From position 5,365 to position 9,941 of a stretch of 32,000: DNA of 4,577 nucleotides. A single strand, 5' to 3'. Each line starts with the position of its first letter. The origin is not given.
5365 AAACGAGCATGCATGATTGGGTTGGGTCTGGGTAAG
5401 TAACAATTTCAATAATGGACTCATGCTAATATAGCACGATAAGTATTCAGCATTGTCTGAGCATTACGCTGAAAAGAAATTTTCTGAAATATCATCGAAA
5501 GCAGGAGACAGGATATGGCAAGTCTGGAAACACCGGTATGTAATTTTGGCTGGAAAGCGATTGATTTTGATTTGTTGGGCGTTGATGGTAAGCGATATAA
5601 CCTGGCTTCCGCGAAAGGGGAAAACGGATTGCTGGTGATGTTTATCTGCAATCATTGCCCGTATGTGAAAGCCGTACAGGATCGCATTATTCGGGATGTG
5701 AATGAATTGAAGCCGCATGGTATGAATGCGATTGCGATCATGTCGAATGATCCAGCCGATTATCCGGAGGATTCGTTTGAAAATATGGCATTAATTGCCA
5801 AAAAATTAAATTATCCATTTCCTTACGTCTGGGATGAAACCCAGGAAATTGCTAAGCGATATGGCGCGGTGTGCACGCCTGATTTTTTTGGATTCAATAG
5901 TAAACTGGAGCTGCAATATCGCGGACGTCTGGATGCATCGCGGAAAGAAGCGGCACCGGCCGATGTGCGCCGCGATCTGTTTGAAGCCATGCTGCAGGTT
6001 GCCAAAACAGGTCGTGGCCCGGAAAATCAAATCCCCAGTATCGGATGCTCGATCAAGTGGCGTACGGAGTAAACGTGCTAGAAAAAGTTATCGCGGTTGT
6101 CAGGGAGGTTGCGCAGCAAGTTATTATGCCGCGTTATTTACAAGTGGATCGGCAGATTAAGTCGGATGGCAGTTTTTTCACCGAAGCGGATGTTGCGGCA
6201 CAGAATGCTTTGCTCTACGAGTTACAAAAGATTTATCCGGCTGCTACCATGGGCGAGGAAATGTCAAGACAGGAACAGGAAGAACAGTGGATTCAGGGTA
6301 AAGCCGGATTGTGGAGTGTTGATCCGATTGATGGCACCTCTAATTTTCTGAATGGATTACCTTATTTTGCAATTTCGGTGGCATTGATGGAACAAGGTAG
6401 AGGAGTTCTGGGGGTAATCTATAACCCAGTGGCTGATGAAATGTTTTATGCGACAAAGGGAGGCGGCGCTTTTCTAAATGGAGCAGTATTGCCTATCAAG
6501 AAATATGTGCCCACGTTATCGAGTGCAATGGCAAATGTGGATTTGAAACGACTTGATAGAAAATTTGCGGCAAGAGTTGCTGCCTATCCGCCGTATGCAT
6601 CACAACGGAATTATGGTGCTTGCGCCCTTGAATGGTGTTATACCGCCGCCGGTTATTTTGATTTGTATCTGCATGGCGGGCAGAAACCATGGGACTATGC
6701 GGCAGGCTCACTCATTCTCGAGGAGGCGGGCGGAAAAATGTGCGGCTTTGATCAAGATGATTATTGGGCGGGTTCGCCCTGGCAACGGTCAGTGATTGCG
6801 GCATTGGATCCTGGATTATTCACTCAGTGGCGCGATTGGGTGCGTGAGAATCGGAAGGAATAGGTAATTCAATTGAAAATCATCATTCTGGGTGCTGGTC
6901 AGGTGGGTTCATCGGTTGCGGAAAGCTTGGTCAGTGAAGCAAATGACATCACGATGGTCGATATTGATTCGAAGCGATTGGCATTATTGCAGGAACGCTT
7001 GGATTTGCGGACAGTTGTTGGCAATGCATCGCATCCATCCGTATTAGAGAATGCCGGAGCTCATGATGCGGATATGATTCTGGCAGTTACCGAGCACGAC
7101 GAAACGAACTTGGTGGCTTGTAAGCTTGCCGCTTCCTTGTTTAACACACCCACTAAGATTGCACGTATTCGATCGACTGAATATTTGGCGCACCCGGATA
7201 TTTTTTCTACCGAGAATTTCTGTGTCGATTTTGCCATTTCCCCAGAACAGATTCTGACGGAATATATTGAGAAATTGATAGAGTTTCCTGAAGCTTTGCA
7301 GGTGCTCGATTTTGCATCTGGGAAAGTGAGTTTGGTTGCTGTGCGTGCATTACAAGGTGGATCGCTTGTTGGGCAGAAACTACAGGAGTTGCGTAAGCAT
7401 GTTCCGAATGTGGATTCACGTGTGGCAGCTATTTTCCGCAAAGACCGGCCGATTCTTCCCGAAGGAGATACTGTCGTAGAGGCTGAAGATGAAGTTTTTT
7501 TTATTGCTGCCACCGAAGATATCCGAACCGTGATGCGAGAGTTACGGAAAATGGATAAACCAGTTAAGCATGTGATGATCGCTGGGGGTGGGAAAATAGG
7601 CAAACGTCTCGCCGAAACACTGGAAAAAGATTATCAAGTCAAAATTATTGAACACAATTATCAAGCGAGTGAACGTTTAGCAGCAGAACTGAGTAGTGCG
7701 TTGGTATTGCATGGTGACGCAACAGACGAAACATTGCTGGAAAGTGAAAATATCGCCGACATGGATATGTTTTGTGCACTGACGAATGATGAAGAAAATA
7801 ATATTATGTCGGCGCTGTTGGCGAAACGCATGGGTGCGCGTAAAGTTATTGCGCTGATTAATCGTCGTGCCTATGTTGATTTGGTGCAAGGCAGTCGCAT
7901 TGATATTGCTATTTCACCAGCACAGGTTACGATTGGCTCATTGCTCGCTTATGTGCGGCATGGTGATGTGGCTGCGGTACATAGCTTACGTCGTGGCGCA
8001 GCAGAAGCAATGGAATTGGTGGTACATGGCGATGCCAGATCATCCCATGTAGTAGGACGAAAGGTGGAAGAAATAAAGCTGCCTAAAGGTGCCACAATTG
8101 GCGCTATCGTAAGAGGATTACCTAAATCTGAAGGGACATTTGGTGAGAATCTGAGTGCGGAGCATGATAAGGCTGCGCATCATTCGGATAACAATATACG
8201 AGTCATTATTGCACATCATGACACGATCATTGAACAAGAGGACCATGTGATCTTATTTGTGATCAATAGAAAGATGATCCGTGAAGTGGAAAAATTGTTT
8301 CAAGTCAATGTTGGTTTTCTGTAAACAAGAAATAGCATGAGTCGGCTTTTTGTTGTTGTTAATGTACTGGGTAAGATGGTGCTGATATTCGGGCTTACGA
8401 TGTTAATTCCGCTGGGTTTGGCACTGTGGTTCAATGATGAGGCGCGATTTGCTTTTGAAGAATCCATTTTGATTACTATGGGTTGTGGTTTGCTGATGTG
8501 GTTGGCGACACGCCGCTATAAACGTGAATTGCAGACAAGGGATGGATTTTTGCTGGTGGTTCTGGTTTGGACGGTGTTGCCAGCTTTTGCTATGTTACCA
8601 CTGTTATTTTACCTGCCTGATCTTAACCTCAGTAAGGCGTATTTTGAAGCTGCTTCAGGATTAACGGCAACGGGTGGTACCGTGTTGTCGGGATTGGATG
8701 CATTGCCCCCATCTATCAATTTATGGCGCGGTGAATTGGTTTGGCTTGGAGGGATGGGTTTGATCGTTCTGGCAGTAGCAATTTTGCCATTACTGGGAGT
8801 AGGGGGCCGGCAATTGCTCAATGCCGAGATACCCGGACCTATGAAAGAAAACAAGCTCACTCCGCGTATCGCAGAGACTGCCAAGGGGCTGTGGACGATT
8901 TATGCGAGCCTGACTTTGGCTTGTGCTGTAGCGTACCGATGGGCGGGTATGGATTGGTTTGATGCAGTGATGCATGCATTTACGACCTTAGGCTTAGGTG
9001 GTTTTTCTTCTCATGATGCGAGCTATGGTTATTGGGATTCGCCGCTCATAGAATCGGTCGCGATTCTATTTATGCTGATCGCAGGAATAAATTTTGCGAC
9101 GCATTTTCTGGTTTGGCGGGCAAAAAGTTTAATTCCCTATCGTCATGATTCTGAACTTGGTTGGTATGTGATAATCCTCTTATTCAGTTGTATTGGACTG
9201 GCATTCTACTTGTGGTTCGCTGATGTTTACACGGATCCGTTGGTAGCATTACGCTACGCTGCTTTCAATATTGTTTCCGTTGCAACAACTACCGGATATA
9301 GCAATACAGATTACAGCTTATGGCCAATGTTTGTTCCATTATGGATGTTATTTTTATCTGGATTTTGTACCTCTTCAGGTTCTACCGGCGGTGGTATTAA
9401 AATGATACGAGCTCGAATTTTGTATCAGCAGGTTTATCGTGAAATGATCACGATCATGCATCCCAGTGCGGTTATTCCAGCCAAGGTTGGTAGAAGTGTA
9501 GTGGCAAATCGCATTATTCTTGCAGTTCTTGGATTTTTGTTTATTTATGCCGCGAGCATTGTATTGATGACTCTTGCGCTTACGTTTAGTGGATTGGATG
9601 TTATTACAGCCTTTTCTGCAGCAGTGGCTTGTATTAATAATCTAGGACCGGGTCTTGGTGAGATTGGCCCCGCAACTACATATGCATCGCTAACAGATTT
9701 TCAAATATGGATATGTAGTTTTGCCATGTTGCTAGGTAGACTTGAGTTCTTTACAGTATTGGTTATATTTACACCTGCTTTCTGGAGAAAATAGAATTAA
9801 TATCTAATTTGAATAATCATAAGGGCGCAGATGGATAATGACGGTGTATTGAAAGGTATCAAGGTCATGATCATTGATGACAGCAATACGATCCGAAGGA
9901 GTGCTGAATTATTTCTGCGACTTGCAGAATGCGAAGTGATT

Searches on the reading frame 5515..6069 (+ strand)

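Call 91: search_protein_families(library=pfam, max_evalue=0.00001, proteins=[window:5515-6069:+])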
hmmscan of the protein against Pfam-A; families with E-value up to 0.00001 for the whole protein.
window:5515-6069:+ (185 aa): 2 families
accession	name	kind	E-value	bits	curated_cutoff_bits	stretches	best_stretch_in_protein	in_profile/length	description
PF00578.27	AhpC-TSA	-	4.2e-16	59.4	26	1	12-133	2-121/124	AhpC/TSA family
PF08534.16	Redoxin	-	5.7e-13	49.3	26.6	1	15-144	6-139/148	Redoxin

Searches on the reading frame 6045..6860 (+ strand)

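Call 91: search_protein_families(library=pfam, max_evalue=0.00001, proteins=[window:6045-6860:+])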
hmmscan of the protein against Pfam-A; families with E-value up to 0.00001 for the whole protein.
window:6045-6860:+ (272 aa): 1 family
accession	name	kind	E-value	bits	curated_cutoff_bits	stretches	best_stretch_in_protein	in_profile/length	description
PF00459.30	Inositol_P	-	3.6e-52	178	27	1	16-242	10-242/271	Inositol monophosphatase family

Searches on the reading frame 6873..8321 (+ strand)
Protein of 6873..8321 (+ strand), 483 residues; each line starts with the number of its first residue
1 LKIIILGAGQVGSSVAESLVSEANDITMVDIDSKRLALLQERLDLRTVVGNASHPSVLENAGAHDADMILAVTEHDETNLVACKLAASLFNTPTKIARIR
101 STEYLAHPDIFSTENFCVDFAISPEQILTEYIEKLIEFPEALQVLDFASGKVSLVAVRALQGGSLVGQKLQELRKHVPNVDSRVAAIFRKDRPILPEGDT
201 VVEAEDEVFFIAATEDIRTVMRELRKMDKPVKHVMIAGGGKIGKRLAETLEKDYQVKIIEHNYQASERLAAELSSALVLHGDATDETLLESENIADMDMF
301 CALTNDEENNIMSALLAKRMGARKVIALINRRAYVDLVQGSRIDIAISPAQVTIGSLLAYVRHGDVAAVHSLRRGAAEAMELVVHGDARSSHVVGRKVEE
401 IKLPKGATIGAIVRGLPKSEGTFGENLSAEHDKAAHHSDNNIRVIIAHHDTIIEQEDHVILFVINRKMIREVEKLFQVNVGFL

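Call 91: search_protein_families(library=pfam, max_evalue=0.00001, proteins=[window:6873-8321:+])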
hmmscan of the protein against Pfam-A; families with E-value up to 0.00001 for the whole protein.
window:6873-8321:+ (483 aa): 7 families
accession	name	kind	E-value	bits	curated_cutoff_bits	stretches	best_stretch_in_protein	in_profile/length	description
PF02254.24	TrkA_N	-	5.1e-54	182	23.8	2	3-105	1-102/116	TrkA-N domain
PF02080.26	TrkA_C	-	7e-21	74.4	27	1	156-224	3-70/71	TrkA-C domain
PF13241.12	NAD_binding_7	-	3.5e-11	44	22.1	0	232-314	8-79/104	Putative NAD(P)-binding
PF03807.23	F420_oxidored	-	2e-06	28.7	21.6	0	2-53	1-46/94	NADP oxidoreductase coenzyme F420-dependent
PF02737.24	3HCDH_N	-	2.8e-06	27.8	22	0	2-45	1-44/180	3-hydroxyacyl-CoA dehydrogenase, NAD binding domain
PF03435.24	Sacchrp_dh_NADP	-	4.8e-06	27.4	25.1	0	3-42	1-42/129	Saccharopine dehydrogenase NADP binding domain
PF02558.23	ApbA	-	6.7e-06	26.2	22.2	0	3-71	1-72/150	Ketopantoate reductase PanE/ApbA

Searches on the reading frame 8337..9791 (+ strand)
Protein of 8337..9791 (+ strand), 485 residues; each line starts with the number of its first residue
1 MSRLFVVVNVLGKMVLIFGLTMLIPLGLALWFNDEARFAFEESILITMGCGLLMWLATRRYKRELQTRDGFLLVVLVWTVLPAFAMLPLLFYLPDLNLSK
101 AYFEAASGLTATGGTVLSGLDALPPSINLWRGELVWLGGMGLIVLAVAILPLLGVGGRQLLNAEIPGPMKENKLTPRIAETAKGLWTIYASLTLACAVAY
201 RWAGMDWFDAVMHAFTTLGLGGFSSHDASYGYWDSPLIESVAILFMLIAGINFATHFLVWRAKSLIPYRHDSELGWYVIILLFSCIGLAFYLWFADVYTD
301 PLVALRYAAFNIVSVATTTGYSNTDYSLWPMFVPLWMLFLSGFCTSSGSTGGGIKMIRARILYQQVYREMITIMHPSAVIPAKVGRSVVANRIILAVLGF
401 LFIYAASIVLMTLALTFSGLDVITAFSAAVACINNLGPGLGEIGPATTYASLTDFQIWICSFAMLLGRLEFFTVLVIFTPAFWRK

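Call 91: search_protein_families(library=pfam, max_evalue=0.00001, proteins=[window:8337-9791:+])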
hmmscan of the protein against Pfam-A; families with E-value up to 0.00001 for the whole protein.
window:8337-9791:+ (485 aa): 1 family
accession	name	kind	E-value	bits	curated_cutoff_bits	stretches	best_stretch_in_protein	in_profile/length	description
PF02386.22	TrkH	-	4.3e-66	223.8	27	1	39-480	4-497/502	Cation transport protein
